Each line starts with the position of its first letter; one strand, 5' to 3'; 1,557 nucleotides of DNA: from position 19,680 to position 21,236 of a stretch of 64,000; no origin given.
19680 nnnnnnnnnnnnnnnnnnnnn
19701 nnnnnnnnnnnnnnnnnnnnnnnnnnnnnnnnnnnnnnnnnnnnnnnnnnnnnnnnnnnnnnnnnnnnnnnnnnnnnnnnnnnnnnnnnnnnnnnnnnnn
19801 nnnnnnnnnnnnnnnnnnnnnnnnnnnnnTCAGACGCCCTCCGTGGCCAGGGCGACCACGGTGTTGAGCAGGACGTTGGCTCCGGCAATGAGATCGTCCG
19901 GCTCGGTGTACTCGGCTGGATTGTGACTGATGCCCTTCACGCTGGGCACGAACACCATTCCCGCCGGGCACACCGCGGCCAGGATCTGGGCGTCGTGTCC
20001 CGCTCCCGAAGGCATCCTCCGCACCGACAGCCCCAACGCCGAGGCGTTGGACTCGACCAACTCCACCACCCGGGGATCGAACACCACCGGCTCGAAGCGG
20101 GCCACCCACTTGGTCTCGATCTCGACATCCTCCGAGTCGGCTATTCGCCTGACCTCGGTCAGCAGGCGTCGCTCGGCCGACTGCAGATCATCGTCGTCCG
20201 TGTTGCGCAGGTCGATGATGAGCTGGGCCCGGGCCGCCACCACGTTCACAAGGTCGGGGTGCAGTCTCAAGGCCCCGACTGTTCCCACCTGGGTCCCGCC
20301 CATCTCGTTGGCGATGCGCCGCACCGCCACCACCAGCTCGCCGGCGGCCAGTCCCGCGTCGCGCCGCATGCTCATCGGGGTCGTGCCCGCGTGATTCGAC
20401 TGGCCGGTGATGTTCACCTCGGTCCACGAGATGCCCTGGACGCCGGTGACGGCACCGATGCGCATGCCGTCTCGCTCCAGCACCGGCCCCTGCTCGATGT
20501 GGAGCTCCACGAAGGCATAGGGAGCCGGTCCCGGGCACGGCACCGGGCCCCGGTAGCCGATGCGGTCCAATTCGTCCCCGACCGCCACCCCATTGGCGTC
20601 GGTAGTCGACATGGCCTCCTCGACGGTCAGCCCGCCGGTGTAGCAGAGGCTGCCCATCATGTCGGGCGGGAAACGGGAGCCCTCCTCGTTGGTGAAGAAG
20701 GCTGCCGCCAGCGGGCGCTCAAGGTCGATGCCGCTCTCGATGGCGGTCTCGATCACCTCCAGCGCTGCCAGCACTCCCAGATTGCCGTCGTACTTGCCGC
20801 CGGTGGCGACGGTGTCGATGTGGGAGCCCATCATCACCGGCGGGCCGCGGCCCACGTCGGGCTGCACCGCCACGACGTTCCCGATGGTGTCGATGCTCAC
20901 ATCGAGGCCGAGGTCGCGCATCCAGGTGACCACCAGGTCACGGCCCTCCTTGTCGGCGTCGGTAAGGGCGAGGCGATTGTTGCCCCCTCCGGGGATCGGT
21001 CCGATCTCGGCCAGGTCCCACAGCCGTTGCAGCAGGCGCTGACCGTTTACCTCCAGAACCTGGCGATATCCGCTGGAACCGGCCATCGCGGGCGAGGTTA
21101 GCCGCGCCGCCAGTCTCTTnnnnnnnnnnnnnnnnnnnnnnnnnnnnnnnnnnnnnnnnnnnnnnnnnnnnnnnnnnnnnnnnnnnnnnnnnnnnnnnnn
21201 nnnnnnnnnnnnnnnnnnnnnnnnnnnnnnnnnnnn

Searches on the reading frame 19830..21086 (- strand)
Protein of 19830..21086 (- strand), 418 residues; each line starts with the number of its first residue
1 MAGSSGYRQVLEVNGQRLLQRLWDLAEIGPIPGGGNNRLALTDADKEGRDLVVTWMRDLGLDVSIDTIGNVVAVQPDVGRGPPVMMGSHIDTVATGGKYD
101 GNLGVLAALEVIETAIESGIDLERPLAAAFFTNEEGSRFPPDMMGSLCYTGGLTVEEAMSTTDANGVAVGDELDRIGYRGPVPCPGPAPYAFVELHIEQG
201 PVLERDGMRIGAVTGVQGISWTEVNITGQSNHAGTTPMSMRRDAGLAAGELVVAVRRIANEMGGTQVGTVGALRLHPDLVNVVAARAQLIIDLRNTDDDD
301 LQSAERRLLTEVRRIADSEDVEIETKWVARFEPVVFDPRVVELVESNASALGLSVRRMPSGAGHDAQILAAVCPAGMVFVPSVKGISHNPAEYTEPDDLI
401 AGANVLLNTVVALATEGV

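Call 22: find_encoding_contigs(protein=window:19830-21086:-, flank=10000, max_places=4)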
Protein window:19830-21086:- (418 aa): 5 contigs read that carry it; 3 places shown.
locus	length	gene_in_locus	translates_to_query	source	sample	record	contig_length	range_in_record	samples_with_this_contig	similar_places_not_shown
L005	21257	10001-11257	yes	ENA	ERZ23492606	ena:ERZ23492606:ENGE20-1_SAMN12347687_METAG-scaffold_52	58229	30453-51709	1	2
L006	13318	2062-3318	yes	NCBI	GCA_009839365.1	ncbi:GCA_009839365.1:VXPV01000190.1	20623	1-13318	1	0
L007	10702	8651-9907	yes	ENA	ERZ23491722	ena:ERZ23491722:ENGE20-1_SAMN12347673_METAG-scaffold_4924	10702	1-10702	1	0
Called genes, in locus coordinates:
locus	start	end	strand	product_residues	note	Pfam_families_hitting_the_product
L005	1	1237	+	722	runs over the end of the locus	PF28109:DpdD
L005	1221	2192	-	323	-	PF02899:Phage_int_SAM_1, PF00589:Phage_integrase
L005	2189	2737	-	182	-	PF00293:NUDIX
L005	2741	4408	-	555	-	PF06418:CTP_synth_N, PF00117:GATase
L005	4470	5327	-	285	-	PF01513:NAD_kinase, PF20143:NAD_kinase_C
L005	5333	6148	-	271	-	PF01479:S4, PF01728:FtsJ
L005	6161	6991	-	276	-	PF00561:Abhydrolase_1, PF12146:Hydrolase_4 (weak), PF12697:Abhydrolase_6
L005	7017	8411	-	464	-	PF01425:Amidase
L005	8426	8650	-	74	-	-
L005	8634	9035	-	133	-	PF01042:Ribonuc_L-PSP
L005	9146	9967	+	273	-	PF12146:Hydrolase_4, PF00561:Abhydrolase_1, PF12697:Abhydrolase_6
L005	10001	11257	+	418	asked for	PF04389:Peptidase_M28 (faint), PF01546:Peptidase_M20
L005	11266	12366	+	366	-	PF00108:Thiolase_N (weak), PF08545:ACP_syn_III, PF08541:ACP_syn_III_C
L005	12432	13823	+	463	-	PF00909:Ammonium_transp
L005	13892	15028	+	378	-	PF01222:ERG4_ERG24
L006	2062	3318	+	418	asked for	PF04389:Peptidase_M28 (faint), PF01546:Peptidase_M20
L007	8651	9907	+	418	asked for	PF04389:Peptidase_M28 (faint), PF01546:Peptidase_M20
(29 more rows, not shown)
